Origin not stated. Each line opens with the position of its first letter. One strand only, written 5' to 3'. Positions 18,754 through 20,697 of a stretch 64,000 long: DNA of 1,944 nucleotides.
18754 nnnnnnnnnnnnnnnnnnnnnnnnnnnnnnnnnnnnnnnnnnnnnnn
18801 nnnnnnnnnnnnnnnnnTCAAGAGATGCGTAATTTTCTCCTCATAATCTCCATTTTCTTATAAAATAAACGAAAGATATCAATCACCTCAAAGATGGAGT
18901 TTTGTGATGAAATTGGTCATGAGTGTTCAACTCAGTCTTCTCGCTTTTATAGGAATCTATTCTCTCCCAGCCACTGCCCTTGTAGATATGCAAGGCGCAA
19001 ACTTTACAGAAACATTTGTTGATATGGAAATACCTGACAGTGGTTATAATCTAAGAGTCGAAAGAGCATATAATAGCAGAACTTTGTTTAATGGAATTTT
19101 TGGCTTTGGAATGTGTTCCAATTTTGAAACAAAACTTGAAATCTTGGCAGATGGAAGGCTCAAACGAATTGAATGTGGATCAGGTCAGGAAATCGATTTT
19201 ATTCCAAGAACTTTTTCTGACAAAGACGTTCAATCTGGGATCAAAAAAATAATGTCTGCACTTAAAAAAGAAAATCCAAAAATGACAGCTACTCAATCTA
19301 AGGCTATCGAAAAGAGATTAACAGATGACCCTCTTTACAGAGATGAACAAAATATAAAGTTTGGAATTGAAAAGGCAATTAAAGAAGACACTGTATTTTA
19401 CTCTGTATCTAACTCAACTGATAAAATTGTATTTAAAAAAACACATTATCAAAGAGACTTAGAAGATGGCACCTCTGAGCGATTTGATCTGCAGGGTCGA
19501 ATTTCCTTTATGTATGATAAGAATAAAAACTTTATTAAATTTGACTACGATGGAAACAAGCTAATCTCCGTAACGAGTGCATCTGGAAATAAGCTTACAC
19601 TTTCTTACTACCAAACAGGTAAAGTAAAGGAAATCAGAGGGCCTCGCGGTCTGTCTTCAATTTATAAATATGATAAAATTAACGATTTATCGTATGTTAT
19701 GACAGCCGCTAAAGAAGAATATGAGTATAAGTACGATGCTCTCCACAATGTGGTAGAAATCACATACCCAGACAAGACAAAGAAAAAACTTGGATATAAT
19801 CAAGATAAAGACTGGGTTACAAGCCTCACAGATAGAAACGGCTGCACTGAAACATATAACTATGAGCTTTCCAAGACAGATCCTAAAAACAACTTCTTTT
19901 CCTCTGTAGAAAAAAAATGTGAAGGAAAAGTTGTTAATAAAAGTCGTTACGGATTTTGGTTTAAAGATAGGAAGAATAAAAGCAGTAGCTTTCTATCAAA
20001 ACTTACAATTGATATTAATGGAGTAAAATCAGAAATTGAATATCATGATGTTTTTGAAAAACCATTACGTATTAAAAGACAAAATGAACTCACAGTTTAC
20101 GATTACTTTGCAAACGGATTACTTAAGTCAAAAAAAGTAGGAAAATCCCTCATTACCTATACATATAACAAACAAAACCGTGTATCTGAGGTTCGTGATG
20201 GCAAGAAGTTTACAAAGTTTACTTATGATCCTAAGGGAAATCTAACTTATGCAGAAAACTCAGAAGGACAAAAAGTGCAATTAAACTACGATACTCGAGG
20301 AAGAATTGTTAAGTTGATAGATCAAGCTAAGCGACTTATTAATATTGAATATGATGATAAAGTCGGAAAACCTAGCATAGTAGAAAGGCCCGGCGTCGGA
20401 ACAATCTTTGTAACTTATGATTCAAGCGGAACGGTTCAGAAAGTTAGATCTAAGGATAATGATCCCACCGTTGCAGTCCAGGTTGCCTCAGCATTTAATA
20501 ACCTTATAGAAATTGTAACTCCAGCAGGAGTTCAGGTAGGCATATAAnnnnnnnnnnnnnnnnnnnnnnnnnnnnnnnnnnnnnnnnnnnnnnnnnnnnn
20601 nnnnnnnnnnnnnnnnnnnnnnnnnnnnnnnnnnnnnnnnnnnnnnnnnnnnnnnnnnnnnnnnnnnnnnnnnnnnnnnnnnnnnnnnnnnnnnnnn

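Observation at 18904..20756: The Tad/Flp operon ends in a YD-repeat protein plus a translationally coupled tiny secreted ORF, matching the Bdellovibrio host-interaction (hit) locus layout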

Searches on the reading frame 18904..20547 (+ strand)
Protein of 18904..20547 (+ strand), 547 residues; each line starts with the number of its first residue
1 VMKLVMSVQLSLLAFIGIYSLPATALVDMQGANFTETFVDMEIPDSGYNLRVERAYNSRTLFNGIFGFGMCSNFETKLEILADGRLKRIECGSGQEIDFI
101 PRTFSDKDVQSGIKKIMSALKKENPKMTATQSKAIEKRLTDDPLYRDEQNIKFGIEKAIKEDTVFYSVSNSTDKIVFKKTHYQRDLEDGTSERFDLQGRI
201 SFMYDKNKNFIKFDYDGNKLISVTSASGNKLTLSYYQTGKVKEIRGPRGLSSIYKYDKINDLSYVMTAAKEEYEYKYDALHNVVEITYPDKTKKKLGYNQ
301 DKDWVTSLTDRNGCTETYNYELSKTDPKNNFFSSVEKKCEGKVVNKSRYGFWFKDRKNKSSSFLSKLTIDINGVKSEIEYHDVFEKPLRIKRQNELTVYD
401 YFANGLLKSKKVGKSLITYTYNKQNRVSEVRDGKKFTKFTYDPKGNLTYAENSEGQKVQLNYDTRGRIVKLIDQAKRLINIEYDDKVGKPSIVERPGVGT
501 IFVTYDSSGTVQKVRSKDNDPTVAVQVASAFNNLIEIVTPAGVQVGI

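Call 5: search_protein_families(library=pfam, proteins=[window:18904-20547:+], max_evalue=0.01)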
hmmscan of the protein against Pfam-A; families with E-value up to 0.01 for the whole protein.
window:18904-20547:+ (547 aa): 2 families
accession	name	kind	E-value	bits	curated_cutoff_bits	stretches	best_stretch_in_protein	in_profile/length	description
PF05593.20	RHS_repeat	-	1.3e-18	67.3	22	1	265-292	10-37/38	RHS Repeat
PF20148.4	DUF6531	-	7.9e-07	29.8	24.1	1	33-98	10-73/74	Domain of unknown function (DUF6531)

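Call 6: search_protein_families(library=ncbifam, proteins=[window:18904-20547:+], max_evalue=0.01)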
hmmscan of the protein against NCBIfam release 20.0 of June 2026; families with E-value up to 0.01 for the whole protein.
window:18904-20547:+ (547 aa): 2 families
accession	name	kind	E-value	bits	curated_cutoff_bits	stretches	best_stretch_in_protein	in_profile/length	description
TIGR01643.1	YD_repeat_2x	repeat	1.8e-15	56.7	15.8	1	441-469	1-29/42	YD repeat-containing protein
NF041261.1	RHS_core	equivalog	1.9e-07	29.3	2000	2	209-321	556-667/1261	RHS element core protein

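Call 7: find_homologous_proteins(query=window:18904-20547:+)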
Query window:18904-20547:+ (547 aa): 125 proteins with E <= 0.001 among 8000 candidates; the best 120 are listed.
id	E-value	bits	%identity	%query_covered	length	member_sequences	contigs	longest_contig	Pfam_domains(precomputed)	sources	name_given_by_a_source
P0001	0.0e+0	1105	90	100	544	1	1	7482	PF05593.20,PF25023.2,PF20148.5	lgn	-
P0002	3.0e-276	935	78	95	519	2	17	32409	PF05593.20,PF25023.2,PF20148.5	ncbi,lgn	-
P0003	1.7e-223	761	62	98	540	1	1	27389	PF05593.20,PF25023.2,PF20148.5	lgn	-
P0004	2.3e-223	761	63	98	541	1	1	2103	PF05593.20,PF25023.2,PF20148.5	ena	-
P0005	8.8e-219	746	61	100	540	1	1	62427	PF05593.20,PF25023.2,PF20148.5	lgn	-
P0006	9.8e-219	745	60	98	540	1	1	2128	PF05593.20,PF25023.2,PF20148.5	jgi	jgi:YD repeat-containing protein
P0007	5.0e-218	743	60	98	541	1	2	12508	PF05593.20,PF25023.2,PF20148.5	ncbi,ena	-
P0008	1.2e-216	738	61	97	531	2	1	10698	PF05593.20,PF25023.2,PF20148.5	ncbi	-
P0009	2.2e-216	738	61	98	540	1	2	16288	PF05593.20,PF25023.2,PF20148.5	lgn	-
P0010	2.8e-216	737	60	98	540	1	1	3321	PF05593.20,PF25023.2,PF20148.5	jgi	jgi:YD repeat-containing protein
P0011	1.1e-215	735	59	100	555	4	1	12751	PF05593.20,PF25023.2,PF20148.5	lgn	-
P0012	3.1e-215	734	60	100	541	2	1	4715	PF05593.20,PF25023.2,PF20148.5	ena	-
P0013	3.1e-215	734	60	98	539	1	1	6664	PF05593.20,PF25023.2,PF20148.5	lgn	-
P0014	4.0e-214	730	61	97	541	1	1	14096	PF05593.20,PF25023.2,PF20148.5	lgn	-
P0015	3.7e-213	727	60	98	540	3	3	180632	PF05593.20,PF25023.2,PF20148.5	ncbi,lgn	-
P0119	1.8e-87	312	35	100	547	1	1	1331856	PF05593.20,PF20148.5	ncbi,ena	-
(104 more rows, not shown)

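Call 14: find_related_loci(query=A1, collection=genome_contigs, flank=10000)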
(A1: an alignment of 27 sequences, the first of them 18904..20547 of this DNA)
Query A1 (547 aa) in genome_contigs; peptide patterns used: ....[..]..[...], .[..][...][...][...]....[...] (x = any residue, [..] = any of these).
590 stretches matched a pattern; 307 encode a relative of the query (tblastn E <= 1e-3); the best 80 are kept; 80 distinct loci.
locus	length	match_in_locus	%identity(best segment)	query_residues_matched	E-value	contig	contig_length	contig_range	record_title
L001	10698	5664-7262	61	15-547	0e+0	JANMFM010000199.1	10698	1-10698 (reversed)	MAG: Bdellovibrionales bacterium isolate OTE_70b_metabat_204 OTE_70b_k141_428810, whole genome shotgun sequence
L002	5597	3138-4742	60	14-547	0e+0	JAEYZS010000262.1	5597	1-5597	MAG: Proteobacteria bacterium isolate OH_CBrB_110 k127_1203508, whole genome shotgun sequence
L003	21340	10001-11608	60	12-547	0e+0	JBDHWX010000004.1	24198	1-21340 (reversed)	MAG: Bdellovibrionales bacterium isolate AS-MESO-3CA.42 NODE_8804_length_24198_cov_3.134033, whole genome shotgun sequen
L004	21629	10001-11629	58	3-547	0e+0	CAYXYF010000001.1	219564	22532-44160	MAG TPA_asm: uncultured Bdellovibrionales bacterium isolate SRP220891_co3_166 genome assembly, contig: NODE_5_length_219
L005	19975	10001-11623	48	2-547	9e-173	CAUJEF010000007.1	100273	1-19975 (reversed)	MAG: Bdellovibrionota bacterium isolate KLAP141 genome assembly, contig: KLAP141_208652, whole genome shotgun sequence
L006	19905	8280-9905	46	10-541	1e-161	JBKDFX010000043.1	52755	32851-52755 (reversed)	MAG: Bdellovibrionales bacterium isolate samp_2115_concoct_580 samp_2115_781292, whole genome shotgun sequence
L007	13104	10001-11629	46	4-545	7e-160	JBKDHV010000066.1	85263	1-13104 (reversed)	MAG: Bdellovibrionales bacterium isolate samp_2117_concoct_690 samp_2117_608987, whole genome shotgun sequence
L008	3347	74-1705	46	12-545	6e-167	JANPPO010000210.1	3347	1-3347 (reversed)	MAG: Bdellovibrionales bacterium isolate VAR_83_metabat_287 VAR_83_k141_1452022, whole genome shotgun sequence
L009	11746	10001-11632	46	12-545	4e-159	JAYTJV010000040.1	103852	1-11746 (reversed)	MAG: Pseudobdellovibrionaceae bacterium isolate GFS_3043 GFS_3043_39, whole genome shotgun sequence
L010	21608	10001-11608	46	12-547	2e-158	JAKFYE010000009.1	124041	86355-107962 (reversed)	MAG: Bdellovibrionales bacterium isolate ND5_Bin_38_2 ND5_0000110, whole genome shotgun sequence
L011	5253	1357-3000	45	7-545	3e-159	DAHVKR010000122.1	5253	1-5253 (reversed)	MAG TPA_asm: Bdellovibrionales bacterium isolate clean509 NODE_122_length_5253_cov_3.491886, whole genome shotgun sequen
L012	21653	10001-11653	43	5-545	6e-157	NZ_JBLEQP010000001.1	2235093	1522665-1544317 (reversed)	Bdellovibrio sp. HCB2-146 1, whole genome shotgun sequence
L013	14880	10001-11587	46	25-545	4e-156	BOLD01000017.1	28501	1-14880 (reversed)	MAG: Oligoflexia bacterium BroJett040 DNA, sequence17, whole genome shotgun sequence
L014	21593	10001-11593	47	25-545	9e-156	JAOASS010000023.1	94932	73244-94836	MAG: Pseudobdellovibrionaceae bacterium isolate AF21_PE0_C1_S7_39_13 C1_S7_96_length_94932_cov_8, whole genome shotgun s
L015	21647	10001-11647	44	1-545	2e-155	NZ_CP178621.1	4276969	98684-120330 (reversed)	Bdellovibrio sp. HCB337 chromosome, complete genome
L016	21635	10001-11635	44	11-545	7e-155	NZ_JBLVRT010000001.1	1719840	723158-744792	Bdellovibrio bacteriovorus strain YOA24 scaffold_0, whole genome shotgun sequence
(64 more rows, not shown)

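Call 17: find_encoding_contigs(protein=P0001, flank=10000, max_places=3)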
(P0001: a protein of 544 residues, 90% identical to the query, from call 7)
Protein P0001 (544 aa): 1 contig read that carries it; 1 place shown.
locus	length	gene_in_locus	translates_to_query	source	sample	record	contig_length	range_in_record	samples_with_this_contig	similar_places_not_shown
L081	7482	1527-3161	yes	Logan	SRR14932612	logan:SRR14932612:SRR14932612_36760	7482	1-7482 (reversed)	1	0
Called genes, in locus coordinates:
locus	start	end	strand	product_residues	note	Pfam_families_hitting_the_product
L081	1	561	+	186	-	?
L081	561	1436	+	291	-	PF00482:T2SSF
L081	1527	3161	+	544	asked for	PF20148:DUF6531 (weak), PF05593:RHS_repeat (faint), PF25023:TEN_YD-shell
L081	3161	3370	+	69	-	-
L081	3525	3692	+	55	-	-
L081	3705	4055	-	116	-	-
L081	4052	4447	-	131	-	PF00072:Response_reg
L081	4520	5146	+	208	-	PF09335:VTT_dom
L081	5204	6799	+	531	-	-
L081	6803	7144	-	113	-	-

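Call 18: find_encoding_contigs(protein=P0002, flank=10000, max_places=4)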
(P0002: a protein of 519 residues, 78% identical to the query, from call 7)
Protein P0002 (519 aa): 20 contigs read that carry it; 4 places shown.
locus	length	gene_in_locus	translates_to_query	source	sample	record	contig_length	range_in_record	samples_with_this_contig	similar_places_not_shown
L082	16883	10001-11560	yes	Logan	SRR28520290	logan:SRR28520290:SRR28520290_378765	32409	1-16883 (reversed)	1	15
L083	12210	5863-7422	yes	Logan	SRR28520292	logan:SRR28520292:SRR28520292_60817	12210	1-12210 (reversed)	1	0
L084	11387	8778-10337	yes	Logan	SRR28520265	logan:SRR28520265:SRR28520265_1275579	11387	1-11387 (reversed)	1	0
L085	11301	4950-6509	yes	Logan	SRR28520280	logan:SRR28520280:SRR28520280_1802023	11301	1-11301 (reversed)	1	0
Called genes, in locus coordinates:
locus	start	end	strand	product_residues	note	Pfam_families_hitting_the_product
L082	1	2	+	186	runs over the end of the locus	-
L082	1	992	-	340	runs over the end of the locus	PF14559:TPR_19 (faint), PF21033:RMD1-3 (faint), PF00515:TPR_1 (faint), PF07719:TPR_2 (faint), PF13181:TPR_8 (faint), PF13428:TPR_14 (faint), PF13431:TPR_17 (faint), PF13432:TPR_16 (faint)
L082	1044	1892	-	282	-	-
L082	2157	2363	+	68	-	PF16982:Flp1_like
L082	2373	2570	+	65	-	-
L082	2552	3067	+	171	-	PF01478:Peptidase_A24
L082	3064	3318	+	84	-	-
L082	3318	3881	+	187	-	-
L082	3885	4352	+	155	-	-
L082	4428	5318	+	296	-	PF08666:SAF, PF16976:RcpC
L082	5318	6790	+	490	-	PF00263:Secretin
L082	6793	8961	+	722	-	PF00005:ABC_tran (faint), PF00142:Fer4_NifH (faint), PF01656:CbiA, PF10609:ParA, PF13614:AAA_31 (weak), PF00437:T2SSE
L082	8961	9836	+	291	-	PF00482:T2SSF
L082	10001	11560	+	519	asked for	PF20148:DUF6531 (weak), PF25023:TEN_YD-shell (weak), PF05593:RHS_repeat (faint), PF25023:TEN_YD-shell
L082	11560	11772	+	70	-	-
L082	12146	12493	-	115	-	-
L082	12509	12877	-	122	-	PF00072:Response_reg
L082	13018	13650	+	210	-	PF09335:VTT_dom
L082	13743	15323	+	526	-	-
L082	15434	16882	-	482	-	?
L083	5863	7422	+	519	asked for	PF20148:DUF6531 (weak), PF25023:TEN_YD-shell (weak), PF05593:RHS_repeat (faint), PF25023:TEN_YD-shell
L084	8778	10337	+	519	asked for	PF20148:DUF6531 (weak), PF25023:TEN_YD-shell (weak), PF05593:RHS_repeat (faint), PF25023:TEN_YD-shell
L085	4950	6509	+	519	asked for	PF20148:DUF6531 (weak), PF25023:TEN_YD-shell (weak), PF05593:RHS_repeat (faint), PF25023:TEN_YD-shell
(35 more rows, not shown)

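Call 31: list_cluster_members(proteins=[P0121, window:18904-20544:+, window:20898-21056:+, P0002])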
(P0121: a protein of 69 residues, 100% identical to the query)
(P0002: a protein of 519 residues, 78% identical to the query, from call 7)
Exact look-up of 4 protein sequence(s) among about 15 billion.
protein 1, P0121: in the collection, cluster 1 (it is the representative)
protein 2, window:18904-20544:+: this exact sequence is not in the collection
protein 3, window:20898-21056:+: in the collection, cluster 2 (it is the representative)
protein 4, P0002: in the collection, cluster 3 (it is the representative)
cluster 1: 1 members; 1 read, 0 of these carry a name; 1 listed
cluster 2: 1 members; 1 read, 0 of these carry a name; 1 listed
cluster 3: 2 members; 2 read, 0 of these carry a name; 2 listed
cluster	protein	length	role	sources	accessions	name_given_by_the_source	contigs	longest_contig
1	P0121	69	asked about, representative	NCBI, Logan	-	-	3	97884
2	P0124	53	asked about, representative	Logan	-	-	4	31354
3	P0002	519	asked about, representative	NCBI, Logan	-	-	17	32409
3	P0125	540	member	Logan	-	-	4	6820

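Call 42: predict_structure(alignment_id=A1)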
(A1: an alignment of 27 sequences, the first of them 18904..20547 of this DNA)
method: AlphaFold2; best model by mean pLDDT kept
length: 547 residues; sequences in the alignment: 27
mean_pLDDT: 84.2   pTM: 0.68
mean pLDDT of the five models: 84.2, 83.7, 83.3, 82.9, 81.3
residues with pLDDT >= 90: 220; 70-90: 274; 50-70: 23; < 50: 30
segments of 3 or more residues with pLDDT < 50: 1-3, 15-30, 542-547
pLDDT, mean of each block of 10 residues (from residue 1): 48 47 36 82 83 85 85 87 85 73 85 91 90 90 85 87 83 86 85 93 88 93 92 94 94 93 95 94 94 92 88 92 84 91 92 77 86 91 84 91 85 90 86 90 86 90 84 87 82 87 81 79 80 79 41
secondary structure, 60 per line:
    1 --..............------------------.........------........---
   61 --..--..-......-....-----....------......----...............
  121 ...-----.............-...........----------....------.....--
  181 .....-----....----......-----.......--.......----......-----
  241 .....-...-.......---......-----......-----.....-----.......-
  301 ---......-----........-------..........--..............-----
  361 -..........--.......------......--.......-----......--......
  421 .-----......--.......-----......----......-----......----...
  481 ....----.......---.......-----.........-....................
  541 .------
elements in order: H3-16 E35-43 E50-57 E70-72 E77-80 E86-89 E96-101 H106-123 H129-141 H143-153 E164-167 E174-178 E181-185 E191-194 E199-204 E210-216 E219-225 E230-235 E241-245 E251-257 E261-266 E272-277 E283-287 E293-299 E304-309 E315-322 E330-339 E342-355 E362-371 E374-380 E387-392 E395-401 E407-412 E415-421 E427-432 E435-441 E447-452 E457-462 E468-473 E478-484 E489-495 E499-505 E511-516 H521-541

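Call 44: search_solved_structures(query=A1, max_evalue=0.01)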
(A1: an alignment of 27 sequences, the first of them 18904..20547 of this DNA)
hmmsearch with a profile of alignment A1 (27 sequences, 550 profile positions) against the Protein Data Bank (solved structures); distinct sequences matched with E-value up to 0.01: 28.
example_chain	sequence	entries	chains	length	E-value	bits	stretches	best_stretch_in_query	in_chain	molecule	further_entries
8qjb_A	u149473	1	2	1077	4.8e-25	91.2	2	195-293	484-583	T6SS-associated Rhs core domain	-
8qjd_A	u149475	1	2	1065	7.4e-25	90.6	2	195-293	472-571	Salmonella bongori Rhs core domain (residues 360-1420)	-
8h8a_A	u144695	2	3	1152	8.6e-25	90.4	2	186-316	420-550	Putative Rhs-family protein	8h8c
8qjc_A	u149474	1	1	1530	8.4e-24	87.1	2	195-293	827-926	T6SS-associated Rhs core and toxin domain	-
7q97_A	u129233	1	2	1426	5.3e-23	84.5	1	178-279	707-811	Rhs family protein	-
8h8b_A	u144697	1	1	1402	5.5e-22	81.1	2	186-316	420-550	Putative Rhs-family protein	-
8qja_A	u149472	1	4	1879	6.9e-22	80.8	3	183-295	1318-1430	Putative type VI secretion system YD repeat-containing Rhs element Vgr protein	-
7pq5_L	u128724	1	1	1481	3e-20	75.4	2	186-316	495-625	Tre23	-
8uy4_A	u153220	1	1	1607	6.6e-17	64.4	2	182-298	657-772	Tse15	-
8uxt_A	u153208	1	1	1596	7.3e-17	64.2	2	175-314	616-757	Tse15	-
8cp6_B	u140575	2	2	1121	5.2e-15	58.1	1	180-294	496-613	Toxin protein Tse5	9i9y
9ifo_A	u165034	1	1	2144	1.5e-11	46.6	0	186-302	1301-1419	Teneurin-Like Protein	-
9pt5_A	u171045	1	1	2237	1.9e-11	46.4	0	186-302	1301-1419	Teneurin-like protein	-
8fia_A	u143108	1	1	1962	8.7e-11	44.2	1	188-292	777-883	Teneurin-m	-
6vhh_A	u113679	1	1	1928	2.6e-09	39.3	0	385-472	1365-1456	Teneurin-2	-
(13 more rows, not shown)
